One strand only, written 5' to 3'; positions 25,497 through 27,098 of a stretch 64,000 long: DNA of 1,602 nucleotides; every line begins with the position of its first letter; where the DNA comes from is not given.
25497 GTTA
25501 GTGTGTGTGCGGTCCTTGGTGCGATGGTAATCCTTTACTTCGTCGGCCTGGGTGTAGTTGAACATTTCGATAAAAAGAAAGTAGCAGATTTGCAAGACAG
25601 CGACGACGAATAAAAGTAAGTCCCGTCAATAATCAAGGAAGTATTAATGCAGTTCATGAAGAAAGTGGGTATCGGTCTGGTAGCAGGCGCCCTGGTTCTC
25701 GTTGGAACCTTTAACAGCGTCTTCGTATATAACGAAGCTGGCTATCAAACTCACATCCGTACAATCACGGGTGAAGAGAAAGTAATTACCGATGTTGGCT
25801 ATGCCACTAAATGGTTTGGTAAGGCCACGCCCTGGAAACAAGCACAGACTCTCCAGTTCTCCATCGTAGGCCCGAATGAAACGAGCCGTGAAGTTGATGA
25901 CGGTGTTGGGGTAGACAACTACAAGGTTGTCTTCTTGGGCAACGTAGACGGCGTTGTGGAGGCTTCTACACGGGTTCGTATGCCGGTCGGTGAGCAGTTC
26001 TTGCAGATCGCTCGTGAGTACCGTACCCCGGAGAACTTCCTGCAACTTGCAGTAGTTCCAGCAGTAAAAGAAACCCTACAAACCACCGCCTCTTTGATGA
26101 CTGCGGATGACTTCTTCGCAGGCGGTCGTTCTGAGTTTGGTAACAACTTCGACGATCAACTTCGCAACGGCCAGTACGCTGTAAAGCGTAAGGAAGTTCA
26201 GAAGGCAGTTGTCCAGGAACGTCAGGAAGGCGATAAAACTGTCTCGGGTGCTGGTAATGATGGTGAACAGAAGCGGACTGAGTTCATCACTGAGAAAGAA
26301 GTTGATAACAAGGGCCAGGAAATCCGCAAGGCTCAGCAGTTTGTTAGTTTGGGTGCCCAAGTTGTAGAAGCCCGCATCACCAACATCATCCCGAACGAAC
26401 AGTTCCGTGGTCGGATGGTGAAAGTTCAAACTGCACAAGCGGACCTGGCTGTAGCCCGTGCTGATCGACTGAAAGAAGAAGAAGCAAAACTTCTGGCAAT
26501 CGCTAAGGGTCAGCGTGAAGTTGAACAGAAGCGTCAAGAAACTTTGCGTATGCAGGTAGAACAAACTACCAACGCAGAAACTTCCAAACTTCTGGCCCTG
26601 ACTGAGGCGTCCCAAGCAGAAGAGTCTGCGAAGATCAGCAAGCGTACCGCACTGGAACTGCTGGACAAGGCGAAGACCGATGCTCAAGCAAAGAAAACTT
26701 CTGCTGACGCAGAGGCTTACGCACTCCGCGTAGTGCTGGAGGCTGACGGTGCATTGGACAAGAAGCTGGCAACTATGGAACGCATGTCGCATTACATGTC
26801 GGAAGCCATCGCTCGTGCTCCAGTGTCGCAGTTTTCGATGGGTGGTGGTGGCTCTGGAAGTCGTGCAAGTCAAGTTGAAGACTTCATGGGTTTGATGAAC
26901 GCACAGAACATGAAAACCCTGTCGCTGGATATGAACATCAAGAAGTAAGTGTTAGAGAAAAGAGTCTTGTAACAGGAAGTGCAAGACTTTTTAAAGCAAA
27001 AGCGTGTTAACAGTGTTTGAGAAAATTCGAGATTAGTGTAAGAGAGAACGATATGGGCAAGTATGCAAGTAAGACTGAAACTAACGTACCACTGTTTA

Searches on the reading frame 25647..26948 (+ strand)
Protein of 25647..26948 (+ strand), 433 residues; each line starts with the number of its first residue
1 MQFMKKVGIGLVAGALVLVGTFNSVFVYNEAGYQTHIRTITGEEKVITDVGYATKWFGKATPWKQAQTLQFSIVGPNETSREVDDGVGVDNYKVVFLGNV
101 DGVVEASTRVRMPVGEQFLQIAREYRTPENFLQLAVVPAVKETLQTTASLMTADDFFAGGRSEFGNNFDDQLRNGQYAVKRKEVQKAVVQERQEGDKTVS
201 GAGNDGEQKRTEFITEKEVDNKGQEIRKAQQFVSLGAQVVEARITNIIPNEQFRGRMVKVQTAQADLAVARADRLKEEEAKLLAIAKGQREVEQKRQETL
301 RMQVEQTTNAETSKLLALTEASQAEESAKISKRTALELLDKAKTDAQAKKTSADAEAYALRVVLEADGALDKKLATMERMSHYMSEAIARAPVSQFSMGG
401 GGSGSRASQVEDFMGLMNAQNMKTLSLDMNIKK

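Call 10: search_protein_families(library=pfam, proteins=[window:25647-26948:+], max_evalue=0.01)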
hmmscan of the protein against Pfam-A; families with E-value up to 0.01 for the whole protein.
window:25647-26948:+ (433 aa): 1 family
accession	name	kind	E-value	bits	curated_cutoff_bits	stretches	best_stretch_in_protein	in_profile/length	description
PF01145.31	Band_7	-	3.4e-09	37.4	23.6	1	92-278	50-175/176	SPFH domain / Band 7 family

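Call 11: search_protein_families(library=phrogs, proteins=[window:25647-26948:+], max_evalue=0.01)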
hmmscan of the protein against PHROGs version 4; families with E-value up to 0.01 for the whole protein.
window:25647-26948:+ (433 aa): 1 family
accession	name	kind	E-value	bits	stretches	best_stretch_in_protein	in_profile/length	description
phrog_11908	-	unknown function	2.6e-60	205.4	1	1-430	1-428/430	-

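Call 21: search_dna_similar(query=window:25647-26948:+, collection=phages, mode=protein, max_rows=25)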
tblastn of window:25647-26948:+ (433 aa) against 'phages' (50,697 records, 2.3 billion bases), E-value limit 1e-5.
Records with a match: 16; places in all: 16; records where one place covers at least 80% of the query: 13.
Best place of each record, by identity: <60% 16.
By first word of the organism name: Vibrio 9; Pseudomonas 2; Alishewanella 2; Sinorhizobium 2; uncultured 1.
By host as written in the record: Vibrio harveyi BAA-1116 6; Alishewanella sp. SMS8 2; Sinorhizobium meliloti 2; Vibrio campbellii BB120 2; Pseudomonas poae Z9_5 1; Pseudomonas syringae 1; - 1; Vibrio lentus 1.
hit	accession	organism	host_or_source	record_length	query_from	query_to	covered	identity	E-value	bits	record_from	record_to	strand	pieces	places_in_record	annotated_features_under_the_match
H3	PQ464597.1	Pseudomonas phage Milchi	Pseudomonas poae Z9_5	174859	2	433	100%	39.6%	3e-75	261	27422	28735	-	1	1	hypothetical protein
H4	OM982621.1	Pseudomonas phage Astolliot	Pseudomonas syringae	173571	2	393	91%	40.0%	2e-74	258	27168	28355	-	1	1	hypothetical protein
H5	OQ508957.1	Alishewanella phage vB_AspM_Slickus01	Alishewanella sp. SMS8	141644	12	432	97%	33.9%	4e-42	164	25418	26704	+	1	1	hypothetical protein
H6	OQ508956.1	Alishewanella phage vB_AspM_Slicko01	Alishewanella sp. SMS8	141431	12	432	97%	33.9%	7e-42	164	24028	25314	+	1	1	hypothetical protein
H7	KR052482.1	Sinorhizobium phage phiN3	Sinorhizobium meliloti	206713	12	431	97%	31.4%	7e-43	167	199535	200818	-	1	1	membrane protease subunit stomatin/prohibitin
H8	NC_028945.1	Sinorhizobium phage phiN3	Sinorhizobium meliloti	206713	12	431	97%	31.4%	7e-43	167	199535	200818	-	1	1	membrane protease subunit stomatin/prohibitin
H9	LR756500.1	uncultured phage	metagenomic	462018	57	433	87%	24.0%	6e-6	55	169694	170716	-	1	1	record has no annotation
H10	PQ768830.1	Vibrio phage Pylo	Vibrio campbellii BB120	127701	10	393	89%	23.4%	2e-7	60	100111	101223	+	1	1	hypothetical protein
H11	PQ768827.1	Vibrio phage Hades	Vibrio campbellii BB120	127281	10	393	89%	23.4%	2e-7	59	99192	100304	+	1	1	hypothetical protein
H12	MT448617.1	Vibrio phage River4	Vibrio harveyi BAA-1116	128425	10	393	89%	23.4%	2e-7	59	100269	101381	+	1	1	hypothetical protein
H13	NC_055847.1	Vibrio phage River4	Vibrio harveyi BAA-1116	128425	10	393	89%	23.4%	2e-7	59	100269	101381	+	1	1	hypothetical protein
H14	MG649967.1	Vibrio phage Thalassa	Vibrio harveyi BAA-1116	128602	10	393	89%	22.9%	3e-7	59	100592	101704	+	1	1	hypothetical protein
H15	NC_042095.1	Vibrio phage Thalassa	Vibrio harveyi BAA-1116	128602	10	393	89%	22.9%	3e-7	59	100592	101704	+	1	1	hypothetical protein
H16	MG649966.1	Vibrio phage Ceto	Vibrio harveyi BAA-1116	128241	10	338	76%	25.8%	3e-10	69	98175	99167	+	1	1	hypothetical protein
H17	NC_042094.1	Vibrio phage Ceto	Vibrio harveyi BAA-1116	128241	10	338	76%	25.8%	3e-10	69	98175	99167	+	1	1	hypothetical protein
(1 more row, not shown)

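Call 27: find_related_loci(query=A1, collection=metagenome_contigs, flank=10000)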
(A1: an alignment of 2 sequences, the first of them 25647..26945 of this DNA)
Query A1 (433 aa) in metagenome_contigs; peptide patterns used: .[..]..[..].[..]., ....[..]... (x = any residue, [..] = any of these).
187 stretches matched a pattern; 2 encode a relative of the query (tblastn E <= 1e-3); 2 distinct loci.
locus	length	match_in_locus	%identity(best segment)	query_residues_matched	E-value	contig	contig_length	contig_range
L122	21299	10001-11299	85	1-433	0e+0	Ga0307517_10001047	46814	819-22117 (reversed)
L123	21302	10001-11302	72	1-432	0e+0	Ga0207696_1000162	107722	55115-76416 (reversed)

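Call 28: find_related_loci(query=A1, collection=genome_contigs, flank=10000)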
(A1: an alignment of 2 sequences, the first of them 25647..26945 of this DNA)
Query A1 (433 aa) in genome_contigs; peptide patterns used: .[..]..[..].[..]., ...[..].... (x = any residue, [..] = any of these).
122 stretches matched a pattern, but none encodes a relative of the query by tblastn (E <= 1e-3).

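Call 39: search_protein_families(library=pfam, proteins=[L122:14031-14858:+, L122:15088-15699:+, L122:15761-16057:-, L122:17665-18489:+, L122:18492-18884:+, L122:13268-13654:+], max_evalue=0.01)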
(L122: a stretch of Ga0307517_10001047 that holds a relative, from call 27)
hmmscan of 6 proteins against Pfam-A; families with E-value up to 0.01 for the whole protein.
L122:14031-14858:+ (275 aa): 6 families
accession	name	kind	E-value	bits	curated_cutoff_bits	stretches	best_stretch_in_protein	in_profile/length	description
PF13455.12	MUG113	-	5.3e-12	46.6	22.3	1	65-131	1-70/73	Meiotically up-regulated gene 113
PF10544.15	T5orf172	-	7.3e-08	33.3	20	1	61-130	14-96/101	T5orf172 domain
PF05732.17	RepL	-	2.9e-05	24.1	20.3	1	162-254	35-125/164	Firmicute plasmid replication protein (RepL)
PF12840.13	HTH_20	-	0.0024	18.2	27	0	208-237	22-51/51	Helix-turn-helix domain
PF08220.18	HTH_DeoR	-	0.0033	17.6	21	0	209-237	19-47/57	DeoR-like helix-turn-helix domain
PF13545.12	HTH_Crp_2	-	0.0071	16.7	27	0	186-239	6-57/70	Crp-like helix-turn-helix domain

L122:15088-15699:+ (203 aa): 1 family
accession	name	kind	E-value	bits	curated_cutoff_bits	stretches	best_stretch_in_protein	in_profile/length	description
PF13730.12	HTH_36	-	0.00011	22.4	25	1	50-101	4-55/55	Helix-turn-helix domain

L122:15761-16057:- (98 aa): 0 families

L122:17665-18489:+ (274 aa): 0 families

L122:18492-18884:+ (130 aa): 0 families

L122:13268-13654:+ (128 aa): 0 families

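Call 91: find_homologous_proteins(query=window:25647-26945:+, max_evalue=1e-20)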
Query window:25647-26945:+ (433 aa): 360 proteins with E <= 1e-20 among 8000 candidates; the best 120 are listed.
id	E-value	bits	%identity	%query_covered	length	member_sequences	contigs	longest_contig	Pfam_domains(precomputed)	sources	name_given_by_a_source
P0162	8.9e-272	919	100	100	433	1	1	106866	PF01145.32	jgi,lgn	jgi:regulator of protease activity HflC (stomatin/prohibitin superfamily)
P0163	1.3e-238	809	88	100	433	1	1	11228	PF01145.32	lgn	-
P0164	2.2e-231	786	86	100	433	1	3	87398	PF01145.32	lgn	-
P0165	1.3e-229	780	84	100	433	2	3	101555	PF01145.32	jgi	jgi:regulator of protease activity HflC (stomatin/prohibitin superfamily)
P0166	8.3e-229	777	85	100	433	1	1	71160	PF01145.32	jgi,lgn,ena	-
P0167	1.5e-228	776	84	100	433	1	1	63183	PF01145.32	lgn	-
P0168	2.6e-225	766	83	100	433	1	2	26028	PF01145.32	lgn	-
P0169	1.4e-222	757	82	100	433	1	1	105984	PF01145.32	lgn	-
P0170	3.4e-215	732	80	100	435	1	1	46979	PF01145.32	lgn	-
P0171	3.7e-211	719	79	100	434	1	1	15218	PF01145.32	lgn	-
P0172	6.6e-208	708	79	100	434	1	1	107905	PF01145.32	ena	-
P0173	1.8e-206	704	76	100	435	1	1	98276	PF01145.32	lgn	-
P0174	3.7e-206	703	78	100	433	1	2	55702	PF01145.32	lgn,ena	-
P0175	6.1e-203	692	77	100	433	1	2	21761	PF01145.32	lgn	-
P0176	1.2e-202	691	77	100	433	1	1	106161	PF01145.32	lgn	-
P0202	1.1e-157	543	61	100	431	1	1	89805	PF01145.32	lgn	-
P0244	2.1e-146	506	57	99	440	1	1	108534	PF01145.32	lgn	-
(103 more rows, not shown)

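Call 92: search_dna_similar(query=window:25647-26948:+, collection=plasmids, mode=protein, max_rows=15)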
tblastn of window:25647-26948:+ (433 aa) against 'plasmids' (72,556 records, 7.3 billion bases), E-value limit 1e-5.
Records with a match: 7; places in all: 7; records where one place covers at least 80% of the query: 3.
Best place of each record, by identity: <60% 7.
By first word of the organism name: Pseudomonas 3; Vibrio 2; Persicobacter 2.
By predicted mobility (MOB-suite, as given by PLSDB): non-mobilizable 7.
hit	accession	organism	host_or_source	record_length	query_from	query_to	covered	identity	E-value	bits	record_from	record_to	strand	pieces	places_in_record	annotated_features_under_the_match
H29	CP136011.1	Pseudomonas sp. FeN3W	cell culture,marine sediment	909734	13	433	97%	55.6%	1e-128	416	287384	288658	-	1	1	SPFH domain-containing protein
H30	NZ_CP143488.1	Pseudomonas silesiensis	single cell,landfill for plastics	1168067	8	433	98%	44.7%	5e-90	305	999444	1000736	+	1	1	record has no annotation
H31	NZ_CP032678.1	Pseudomonas sp. Leaf58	Arabidopsis,whole organism,phyllosphere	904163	21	433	95%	43.2%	4e-89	303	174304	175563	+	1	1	SPFH domain-containing protein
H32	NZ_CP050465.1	Vibrio campbellii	single cell,seawater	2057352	8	338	76%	28.5%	3e-14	82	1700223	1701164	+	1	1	none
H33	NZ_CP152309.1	Vibrio tritonius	-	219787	8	336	76%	27.1%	5e-13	79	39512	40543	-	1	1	SPFH domain-containing protein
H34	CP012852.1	Persicobacter sp. JZB09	cell culture,soil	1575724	8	188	42%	28.3%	2e-13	80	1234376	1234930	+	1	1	none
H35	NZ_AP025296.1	Persicobacter psychrovividus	-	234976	17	191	40%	26.6%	2e-12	77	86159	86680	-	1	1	SPFH domain-containing protein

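Call 101: get_annotated_region(hit=H29, flank=12000)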
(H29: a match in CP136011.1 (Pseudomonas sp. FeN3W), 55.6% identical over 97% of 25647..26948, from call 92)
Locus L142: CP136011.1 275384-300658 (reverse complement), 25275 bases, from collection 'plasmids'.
description: Pseudomonas sp. FeN3W plasmid unnamed, complete sequence
organism: Pseudomonas sp. FeN3W (NCBI taxid 3035478)
taxonomy: Bacteria; Pseudomonadota; Gammaproteobacteria; Pseudomonadales; Pseudomonadaceae; Pseudomonas; Pseudomonas sp. FeN3W
host: -; source: cell culture,marine sediment; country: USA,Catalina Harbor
typing (MOB-suite, as given by PLSDB): non-mobilizable
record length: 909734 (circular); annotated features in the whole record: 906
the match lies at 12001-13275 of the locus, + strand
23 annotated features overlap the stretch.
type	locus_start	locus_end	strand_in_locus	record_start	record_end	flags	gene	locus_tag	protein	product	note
CDS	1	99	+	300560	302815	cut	parC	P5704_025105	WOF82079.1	DNA topoisomerase IV subunit A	-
CDS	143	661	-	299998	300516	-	-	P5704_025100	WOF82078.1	hypothetical protein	-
CDS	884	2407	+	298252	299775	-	-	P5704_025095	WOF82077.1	hypothetical protein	-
CDS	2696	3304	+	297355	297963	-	-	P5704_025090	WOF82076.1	IS607 family transposase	-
CDS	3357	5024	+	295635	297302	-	-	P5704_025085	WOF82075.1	hypothetical protein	-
CDS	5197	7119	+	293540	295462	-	-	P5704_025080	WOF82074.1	hypothetical protein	-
CDS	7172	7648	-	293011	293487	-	-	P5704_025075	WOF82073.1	hypothetical protein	-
CDS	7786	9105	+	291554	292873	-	-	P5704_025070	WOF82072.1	DUF4116 domain-containing protein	-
CDS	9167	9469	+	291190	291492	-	-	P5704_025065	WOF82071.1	hypothetical protein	-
CDS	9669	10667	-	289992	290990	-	-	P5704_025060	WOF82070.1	DUF4116 domain-containing protein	-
CDS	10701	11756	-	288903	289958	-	-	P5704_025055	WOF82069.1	hypothetical protein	-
CDS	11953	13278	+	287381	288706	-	-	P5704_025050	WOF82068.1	SPFH domain-containing protein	-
CDS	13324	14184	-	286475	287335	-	-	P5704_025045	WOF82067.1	ATP-grasp domain-containing protein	-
CDS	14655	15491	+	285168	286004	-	-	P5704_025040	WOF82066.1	hypothetical protein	-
CDS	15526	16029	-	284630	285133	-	-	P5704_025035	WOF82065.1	hypothetical protein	-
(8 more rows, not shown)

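Call 102: find_encoding_contigs(protein=P0244, flank=10000, max_places=1)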
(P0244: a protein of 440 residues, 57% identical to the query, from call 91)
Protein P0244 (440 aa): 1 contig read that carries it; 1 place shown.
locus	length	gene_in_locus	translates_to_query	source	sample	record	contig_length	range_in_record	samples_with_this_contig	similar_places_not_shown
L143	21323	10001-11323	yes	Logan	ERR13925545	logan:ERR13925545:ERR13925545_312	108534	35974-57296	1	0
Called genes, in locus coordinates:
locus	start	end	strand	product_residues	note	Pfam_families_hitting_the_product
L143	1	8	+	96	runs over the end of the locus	PF19835:SegE_GIY-YIG (faint)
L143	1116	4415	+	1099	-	PF00657:Lipase_GDSL, PF13472:Lipase_GDSL_2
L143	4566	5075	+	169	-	-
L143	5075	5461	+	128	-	-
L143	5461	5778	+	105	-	-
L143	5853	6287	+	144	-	PF09424:YqeY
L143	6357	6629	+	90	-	PF24835:DUF7717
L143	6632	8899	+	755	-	-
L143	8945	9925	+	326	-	PF26926:Phage_T4_rIIB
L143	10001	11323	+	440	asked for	PF01145:Band_7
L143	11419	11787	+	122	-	-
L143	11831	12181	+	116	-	PF23837:DUF7207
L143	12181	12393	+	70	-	-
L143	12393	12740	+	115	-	-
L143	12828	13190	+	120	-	-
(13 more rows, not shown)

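Call 103: find_encoding_contigs(protein=P0202, flank=10000, max_places=1)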
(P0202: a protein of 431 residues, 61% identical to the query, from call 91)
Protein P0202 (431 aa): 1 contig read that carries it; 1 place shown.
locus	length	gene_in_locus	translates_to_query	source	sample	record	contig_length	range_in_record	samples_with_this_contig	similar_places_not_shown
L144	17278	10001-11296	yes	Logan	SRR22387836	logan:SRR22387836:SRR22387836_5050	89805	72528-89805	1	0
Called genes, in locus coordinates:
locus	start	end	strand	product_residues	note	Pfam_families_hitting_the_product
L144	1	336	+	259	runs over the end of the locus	PF00149:Metallophos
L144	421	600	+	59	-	-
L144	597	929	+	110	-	-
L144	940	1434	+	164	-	-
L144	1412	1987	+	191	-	PF06941:NT5C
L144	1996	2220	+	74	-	-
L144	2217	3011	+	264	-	PF01555:N6_N4_Mtase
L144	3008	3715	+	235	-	PF21448:DNMK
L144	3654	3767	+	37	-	-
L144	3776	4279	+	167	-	-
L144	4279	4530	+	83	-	PF00085:Thioredoxin (weak), PF00462:Glutaredoxin (weak)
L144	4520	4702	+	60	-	-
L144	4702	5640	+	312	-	PF02511:Thy1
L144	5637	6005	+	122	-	-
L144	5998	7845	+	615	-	PF00317:Ribonuc_red_lgN, PF02867:Ribonuc_red_lgC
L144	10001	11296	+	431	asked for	PF01145:Band_7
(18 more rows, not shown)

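Call 104: find_encoding_contigs(protein=P0164, flank=10000, max_places=2)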
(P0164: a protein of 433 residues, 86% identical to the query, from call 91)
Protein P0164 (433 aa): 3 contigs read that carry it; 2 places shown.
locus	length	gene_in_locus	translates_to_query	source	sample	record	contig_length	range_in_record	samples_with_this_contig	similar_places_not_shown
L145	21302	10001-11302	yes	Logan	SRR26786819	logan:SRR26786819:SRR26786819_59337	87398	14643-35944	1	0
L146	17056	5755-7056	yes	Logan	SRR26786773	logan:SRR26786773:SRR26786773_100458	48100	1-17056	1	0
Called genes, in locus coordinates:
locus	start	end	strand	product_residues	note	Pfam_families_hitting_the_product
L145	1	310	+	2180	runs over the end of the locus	PF24801:FNIII-A_GpJ, PF13550:Phage-tail_3, PF09327:Phage_Tail_Tip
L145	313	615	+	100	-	-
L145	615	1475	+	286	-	-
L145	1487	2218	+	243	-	-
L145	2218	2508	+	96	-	-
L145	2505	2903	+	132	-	PF14301:DUF4376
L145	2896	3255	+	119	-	PF07087:DUF1353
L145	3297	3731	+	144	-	PF07486:Hydrolase_2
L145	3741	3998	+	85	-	PF25612:DUF7940 (weak)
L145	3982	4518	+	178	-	-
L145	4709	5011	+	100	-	-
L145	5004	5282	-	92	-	-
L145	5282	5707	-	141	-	-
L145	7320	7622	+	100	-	-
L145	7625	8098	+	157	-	-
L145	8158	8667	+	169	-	-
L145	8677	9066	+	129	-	-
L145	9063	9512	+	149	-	-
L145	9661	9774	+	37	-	-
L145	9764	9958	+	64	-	-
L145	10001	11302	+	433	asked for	PF01145:Band_7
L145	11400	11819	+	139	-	-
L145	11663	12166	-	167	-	-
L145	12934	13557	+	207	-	PF13730:HTH_36 (weak)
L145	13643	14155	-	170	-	-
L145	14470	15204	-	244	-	PF01656:CbiA, PF02374:ArsA_ATPase, PF09140:MipZ (faint), PF10609:ParA (weak), PF13614:AAA_31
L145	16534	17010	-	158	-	PF22055:MvaT_DBD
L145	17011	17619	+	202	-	-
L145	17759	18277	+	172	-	-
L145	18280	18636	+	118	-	-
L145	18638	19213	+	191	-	-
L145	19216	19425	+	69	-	-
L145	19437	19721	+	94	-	-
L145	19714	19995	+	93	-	-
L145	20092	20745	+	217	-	-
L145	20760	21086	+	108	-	-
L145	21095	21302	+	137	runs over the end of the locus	-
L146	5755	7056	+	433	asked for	PF01145:Band_7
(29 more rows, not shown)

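Call 111: search_protein_families(library=phrogs, proteins=[L145:12934-13557:+], max_evalue=0.01)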
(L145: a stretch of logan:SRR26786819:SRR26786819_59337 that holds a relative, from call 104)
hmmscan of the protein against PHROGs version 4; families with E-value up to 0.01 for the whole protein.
L145:12934-13557:+ (207 aa): 8 families
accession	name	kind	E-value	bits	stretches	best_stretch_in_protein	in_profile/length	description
phrog_186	-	DNA, RNA and nucleotide metabolism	6.7e-08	33.6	1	20-119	21-112/308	DnaD-like helicase loader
phrog_270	-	DNA, RNA and nucleotide metabolism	1e-07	32.7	1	29-125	33-130/383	replication initiation protein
phrog_428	-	DNA, RNA and nucleotide metabolism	1.8e-06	28.4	1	35-109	100-177/455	replication initiation protein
phrog_391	-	DNA, RNA and nucleotide metabolism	2e-05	25.4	1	33-192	10-162/298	replication initiation O-like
phrog_8102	-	DNA, RNA and nucleotide metabolism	0.0001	22.5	1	54-116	52-117/337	replication initiation protein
phrog_678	-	DNA, RNA and nucleotide metabolism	0.00031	21.4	1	46-109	78-136/346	replication initiation O-like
phrog_4617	-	DNA, RNA and nucleotide metabolism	0.0021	18.8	1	34-98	11-75/223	replication initiation protein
phrog_27344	-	DNA, RNA and nucleotide metabolism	0.0038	17.7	1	34-109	13-89/347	replication initiation protein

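Call 114: find_related_loci(query=L145:12934-13554:+, collection=viral_contigs, flank=8000)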
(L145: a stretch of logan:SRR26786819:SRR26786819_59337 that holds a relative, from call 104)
Query L145:12934-13554:+ (207 aa) in viral_contigs; peptide patterns used: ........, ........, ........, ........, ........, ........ (x = any residue, [..] = any of these).
9 stretches matched a pattern, but none encodes a relative of the query by tblastn (E <= 1e-3).

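Call 116: find_related_loci(query=A8, collection=viral_contigs, flank=8000)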
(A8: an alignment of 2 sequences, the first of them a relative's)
Query A8 (207 aa) in viral_contigs; peptide patterns used: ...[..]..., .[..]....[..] (x = any residue, [..] = any of these).
94 stretches matched a pattern; 1 encode a relative of the query (tblastn E <= 1e-3); 1 distinct loci.
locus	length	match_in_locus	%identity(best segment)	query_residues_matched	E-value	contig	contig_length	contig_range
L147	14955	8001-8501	60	15-181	2e-67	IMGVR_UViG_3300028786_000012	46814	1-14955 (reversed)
